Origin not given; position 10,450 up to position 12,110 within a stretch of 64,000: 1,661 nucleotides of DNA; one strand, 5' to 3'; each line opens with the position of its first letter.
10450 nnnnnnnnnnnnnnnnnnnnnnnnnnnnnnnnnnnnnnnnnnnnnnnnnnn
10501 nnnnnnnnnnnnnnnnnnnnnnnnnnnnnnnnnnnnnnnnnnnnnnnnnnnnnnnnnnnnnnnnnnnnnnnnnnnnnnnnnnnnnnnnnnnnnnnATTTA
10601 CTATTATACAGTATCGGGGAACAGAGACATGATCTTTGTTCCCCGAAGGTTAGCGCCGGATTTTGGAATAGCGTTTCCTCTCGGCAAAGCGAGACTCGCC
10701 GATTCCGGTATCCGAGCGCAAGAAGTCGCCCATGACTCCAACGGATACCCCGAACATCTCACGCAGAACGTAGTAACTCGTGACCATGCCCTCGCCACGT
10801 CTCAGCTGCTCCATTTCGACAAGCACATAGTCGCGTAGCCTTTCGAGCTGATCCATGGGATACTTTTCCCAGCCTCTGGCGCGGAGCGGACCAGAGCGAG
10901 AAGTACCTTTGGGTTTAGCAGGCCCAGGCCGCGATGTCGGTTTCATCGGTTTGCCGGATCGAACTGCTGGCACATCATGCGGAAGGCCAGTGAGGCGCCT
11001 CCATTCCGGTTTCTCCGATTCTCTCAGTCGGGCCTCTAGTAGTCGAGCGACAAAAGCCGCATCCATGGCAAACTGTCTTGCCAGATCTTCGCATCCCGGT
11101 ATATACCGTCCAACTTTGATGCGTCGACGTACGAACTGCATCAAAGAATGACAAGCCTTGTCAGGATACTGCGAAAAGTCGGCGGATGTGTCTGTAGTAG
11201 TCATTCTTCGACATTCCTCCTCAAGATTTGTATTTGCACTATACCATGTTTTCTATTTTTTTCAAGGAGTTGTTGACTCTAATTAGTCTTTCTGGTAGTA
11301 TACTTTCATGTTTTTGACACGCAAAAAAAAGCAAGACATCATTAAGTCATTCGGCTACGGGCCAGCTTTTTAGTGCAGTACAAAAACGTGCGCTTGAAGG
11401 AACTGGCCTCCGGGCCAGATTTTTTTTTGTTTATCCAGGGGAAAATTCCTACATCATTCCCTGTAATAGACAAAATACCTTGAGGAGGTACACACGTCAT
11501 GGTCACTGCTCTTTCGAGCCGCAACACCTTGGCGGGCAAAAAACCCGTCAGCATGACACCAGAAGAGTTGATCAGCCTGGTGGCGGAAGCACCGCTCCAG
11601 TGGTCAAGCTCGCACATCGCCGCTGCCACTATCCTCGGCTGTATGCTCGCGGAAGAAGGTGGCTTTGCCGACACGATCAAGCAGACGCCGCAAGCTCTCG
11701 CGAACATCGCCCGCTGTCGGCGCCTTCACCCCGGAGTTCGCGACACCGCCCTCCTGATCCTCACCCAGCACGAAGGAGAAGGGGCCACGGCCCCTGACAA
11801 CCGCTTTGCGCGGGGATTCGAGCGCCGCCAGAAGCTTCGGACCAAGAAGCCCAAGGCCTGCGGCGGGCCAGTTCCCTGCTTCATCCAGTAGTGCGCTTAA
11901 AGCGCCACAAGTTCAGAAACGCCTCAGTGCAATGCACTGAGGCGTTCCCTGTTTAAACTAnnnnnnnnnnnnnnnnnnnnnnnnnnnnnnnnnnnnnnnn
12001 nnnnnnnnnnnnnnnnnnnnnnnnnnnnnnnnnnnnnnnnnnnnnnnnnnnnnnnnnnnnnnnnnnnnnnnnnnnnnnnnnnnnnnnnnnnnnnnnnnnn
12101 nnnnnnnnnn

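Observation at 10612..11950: GC-rich island 1: two divergent unknown genes with their own AT-rich promoters, identical SD sequences and a leader attenuator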

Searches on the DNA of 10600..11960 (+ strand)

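Call 35: search_rna_families(source=window, start=11180, end=11520, threshold=evalue, max_evalue=10)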
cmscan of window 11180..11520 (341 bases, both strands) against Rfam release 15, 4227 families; matches with E-value up to 10: 5.
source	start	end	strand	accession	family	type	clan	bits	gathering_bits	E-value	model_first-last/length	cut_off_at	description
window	11392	11468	-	RF02084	STnc130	Gene; sRNA;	-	19.2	55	1.6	55-135/135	no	Enterobacteria sRNA STnc130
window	11275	11348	-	RF00187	SNORD102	Gene; snRNA; snoRNA; CD-box;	-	17.3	47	4.9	1-72/72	no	Small nucleolar RNA SNORD102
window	11302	11371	-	RF02143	HYMAI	Gene; lncRNA;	-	16.3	80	0.35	176-241/241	no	Hydatidiform mole associated and imprinted conserved region 1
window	11409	11456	-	RF02925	6A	Gene; sRNA;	-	14.7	41.2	6.3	1-52/52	no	6A RNA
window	11269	11297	-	RF02990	gut-2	Gene; sRNA;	-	13.3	39.8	1.9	1-48/48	no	gut-2 RNA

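Call 80: search_dna_similar(query=window:10600-11960:+, collection=plasmids, mode=distant, max_evalue=0.001, max_rows=5)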
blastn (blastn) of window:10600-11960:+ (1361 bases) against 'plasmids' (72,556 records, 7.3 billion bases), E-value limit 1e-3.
No match.

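Call 89: build_rna_model(alignment_id=A5, structure=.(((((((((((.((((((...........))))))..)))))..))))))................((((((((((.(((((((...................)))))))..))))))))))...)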
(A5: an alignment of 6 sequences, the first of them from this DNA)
Model R1 built from alignment A5 (6 sequences, 126 columns); structure: as given.
model positions 116; base pairs 34; branch points 1; effective number of sequences 1.08; information 0.59 bits per position. Calibrated on 0.2 Mb of random sequence (short: E-values are rough).
structure used (alignment columns):
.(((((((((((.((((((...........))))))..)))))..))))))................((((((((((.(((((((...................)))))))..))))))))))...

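Call 90: search_with_rna_model(model_id=R1, sources=[window, L001, L002, L004, L005, L006, L007, L008, L009, L010, L011, L012, L013, L014, L015, L016, L017, L018, L019, L020, L021, L022, L023, L024, L025, L026, L027, L028, L029, L030, L031, L032, L033, L034, L035, L036, L037, L038, L039, L040, L041, L042, L043, L044, L045, L046, L047, L048, L049, L050, L051, L052, L053, L054, L055, L056, L057, L058, L059, L060, L061, L062, L063, L064, L065, L066, L067, L068, L069, L070, L071, L072, L073, L074, L075, L076, L077, L078, L079, L080, L081, L082, L083, L084, L085, L086, L087, L097, L098], max_evalue=1, make_alignment=true)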
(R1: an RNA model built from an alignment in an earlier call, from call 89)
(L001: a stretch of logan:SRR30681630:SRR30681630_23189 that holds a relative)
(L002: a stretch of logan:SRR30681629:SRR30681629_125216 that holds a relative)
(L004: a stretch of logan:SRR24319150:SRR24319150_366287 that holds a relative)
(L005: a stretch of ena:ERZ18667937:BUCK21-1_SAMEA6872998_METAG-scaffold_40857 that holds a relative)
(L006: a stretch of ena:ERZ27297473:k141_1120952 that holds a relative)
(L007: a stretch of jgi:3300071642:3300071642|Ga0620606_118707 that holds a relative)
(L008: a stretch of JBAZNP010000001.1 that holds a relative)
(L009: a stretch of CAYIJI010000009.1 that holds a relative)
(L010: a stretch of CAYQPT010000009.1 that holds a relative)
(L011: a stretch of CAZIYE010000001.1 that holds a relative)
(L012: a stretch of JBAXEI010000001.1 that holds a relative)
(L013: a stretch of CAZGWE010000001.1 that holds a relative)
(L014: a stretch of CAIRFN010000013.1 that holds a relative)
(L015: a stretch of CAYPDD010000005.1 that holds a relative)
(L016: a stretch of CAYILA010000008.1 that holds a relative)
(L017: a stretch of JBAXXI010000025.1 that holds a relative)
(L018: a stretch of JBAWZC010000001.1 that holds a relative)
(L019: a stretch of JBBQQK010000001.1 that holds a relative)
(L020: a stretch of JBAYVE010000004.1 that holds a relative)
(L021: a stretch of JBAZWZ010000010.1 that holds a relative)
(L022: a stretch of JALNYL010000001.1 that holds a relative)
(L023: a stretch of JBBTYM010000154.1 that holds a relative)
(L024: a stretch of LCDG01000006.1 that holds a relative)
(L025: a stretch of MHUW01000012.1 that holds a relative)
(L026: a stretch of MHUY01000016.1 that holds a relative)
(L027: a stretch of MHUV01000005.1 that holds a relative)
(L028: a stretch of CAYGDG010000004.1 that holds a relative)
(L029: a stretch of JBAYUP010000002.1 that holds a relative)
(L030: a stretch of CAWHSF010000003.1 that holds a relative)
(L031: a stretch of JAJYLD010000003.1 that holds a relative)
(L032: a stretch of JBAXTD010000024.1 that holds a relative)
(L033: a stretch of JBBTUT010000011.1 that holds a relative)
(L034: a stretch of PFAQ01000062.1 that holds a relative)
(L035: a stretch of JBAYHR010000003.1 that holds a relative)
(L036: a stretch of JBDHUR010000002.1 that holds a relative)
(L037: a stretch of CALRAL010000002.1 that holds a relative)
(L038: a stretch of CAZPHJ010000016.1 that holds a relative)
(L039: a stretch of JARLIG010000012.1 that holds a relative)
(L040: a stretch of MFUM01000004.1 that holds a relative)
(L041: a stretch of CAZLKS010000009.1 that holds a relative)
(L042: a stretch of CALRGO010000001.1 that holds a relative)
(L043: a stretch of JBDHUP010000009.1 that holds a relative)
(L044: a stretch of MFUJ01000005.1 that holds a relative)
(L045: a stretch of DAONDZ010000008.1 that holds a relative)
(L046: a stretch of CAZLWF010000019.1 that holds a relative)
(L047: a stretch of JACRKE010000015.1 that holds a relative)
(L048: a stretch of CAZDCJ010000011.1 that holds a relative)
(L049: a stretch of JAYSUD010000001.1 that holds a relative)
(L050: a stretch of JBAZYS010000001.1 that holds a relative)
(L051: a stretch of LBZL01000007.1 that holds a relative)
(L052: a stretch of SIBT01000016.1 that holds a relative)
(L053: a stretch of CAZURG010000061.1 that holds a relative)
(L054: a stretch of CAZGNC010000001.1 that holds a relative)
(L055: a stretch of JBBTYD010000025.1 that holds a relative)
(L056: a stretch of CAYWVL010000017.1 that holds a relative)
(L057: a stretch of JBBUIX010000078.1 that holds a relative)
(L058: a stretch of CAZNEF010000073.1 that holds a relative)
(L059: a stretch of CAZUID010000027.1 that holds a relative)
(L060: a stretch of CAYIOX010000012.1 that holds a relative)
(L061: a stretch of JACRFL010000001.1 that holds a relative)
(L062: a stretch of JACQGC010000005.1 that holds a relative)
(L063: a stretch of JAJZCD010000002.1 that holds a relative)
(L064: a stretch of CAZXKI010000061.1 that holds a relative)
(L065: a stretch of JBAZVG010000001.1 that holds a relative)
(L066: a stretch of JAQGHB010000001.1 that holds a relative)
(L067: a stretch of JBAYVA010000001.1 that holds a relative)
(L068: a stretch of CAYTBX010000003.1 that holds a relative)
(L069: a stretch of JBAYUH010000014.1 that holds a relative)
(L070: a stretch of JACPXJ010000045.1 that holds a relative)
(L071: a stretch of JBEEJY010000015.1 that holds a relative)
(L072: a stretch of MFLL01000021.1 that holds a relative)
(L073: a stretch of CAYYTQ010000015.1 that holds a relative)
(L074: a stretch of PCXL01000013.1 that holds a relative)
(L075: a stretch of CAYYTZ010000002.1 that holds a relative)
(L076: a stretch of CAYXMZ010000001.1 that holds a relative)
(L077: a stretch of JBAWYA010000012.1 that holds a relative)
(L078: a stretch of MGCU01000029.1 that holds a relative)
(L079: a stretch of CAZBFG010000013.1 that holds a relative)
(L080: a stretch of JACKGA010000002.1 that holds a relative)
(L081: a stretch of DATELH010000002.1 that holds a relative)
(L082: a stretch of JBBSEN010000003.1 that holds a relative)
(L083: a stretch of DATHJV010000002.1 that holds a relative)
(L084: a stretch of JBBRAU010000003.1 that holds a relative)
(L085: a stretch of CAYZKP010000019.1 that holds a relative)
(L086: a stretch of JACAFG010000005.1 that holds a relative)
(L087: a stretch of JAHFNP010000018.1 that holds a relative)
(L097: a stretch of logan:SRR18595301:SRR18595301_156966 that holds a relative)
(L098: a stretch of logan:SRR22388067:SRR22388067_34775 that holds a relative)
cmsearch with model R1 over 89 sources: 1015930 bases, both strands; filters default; matches with E-value up to 1: 15.
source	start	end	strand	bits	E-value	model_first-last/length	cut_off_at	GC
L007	414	529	+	138.9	1.3e-33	1-116/116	no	0.42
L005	723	839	+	132.6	6.2e-32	1-116/116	no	0.44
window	11359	11477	+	130.4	2.4e-31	1-116/116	no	0.43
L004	959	1072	+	126.3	2.8e-30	1-116/116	no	0.46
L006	467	583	+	123.8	1.3e-29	1-116/116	no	0.42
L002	8248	8366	-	83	7.1e-19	1-116/116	no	0.4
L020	8082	8210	-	45.1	6.9e-09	1-116/116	no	0.42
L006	531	640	-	23.6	0.0032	1-116/116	no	0.39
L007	476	580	-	22.4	0.0066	1-116/116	no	0.43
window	11423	11538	-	20.8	0.017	1-116/116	no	0.46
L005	786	881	-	19.7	0.035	1-116/116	no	0.46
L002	8209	8306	+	19.3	0.044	1-116/116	no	0.4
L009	7030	7152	-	19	0.052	1-116/116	no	0.35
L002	383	434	-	16.4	0.25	1-116/116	no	0.33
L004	1019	1127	-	15.1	0.55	1-116/116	no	0.45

Alignment A6: 15 matches aligned to the model, 173 columns, each read 5' to 3' on its own strand. Consensus structure (alignment columns), stored with it:
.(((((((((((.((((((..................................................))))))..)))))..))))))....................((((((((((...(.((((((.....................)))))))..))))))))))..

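Call 100: search_with_rna_model(model_id=R1, sources=[L099, L100], max_evalue=1, show_alignments=1)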
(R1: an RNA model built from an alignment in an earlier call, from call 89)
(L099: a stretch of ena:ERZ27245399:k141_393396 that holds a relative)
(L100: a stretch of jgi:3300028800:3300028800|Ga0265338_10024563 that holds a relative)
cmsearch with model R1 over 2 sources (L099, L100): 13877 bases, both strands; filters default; matches with E-value up to 1: 2.
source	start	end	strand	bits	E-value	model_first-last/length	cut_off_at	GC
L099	3844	3933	+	36.7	1.6e-08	1-116/116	no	0.43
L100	1025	1114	+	36.7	1.6e-08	1-116/116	no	0.43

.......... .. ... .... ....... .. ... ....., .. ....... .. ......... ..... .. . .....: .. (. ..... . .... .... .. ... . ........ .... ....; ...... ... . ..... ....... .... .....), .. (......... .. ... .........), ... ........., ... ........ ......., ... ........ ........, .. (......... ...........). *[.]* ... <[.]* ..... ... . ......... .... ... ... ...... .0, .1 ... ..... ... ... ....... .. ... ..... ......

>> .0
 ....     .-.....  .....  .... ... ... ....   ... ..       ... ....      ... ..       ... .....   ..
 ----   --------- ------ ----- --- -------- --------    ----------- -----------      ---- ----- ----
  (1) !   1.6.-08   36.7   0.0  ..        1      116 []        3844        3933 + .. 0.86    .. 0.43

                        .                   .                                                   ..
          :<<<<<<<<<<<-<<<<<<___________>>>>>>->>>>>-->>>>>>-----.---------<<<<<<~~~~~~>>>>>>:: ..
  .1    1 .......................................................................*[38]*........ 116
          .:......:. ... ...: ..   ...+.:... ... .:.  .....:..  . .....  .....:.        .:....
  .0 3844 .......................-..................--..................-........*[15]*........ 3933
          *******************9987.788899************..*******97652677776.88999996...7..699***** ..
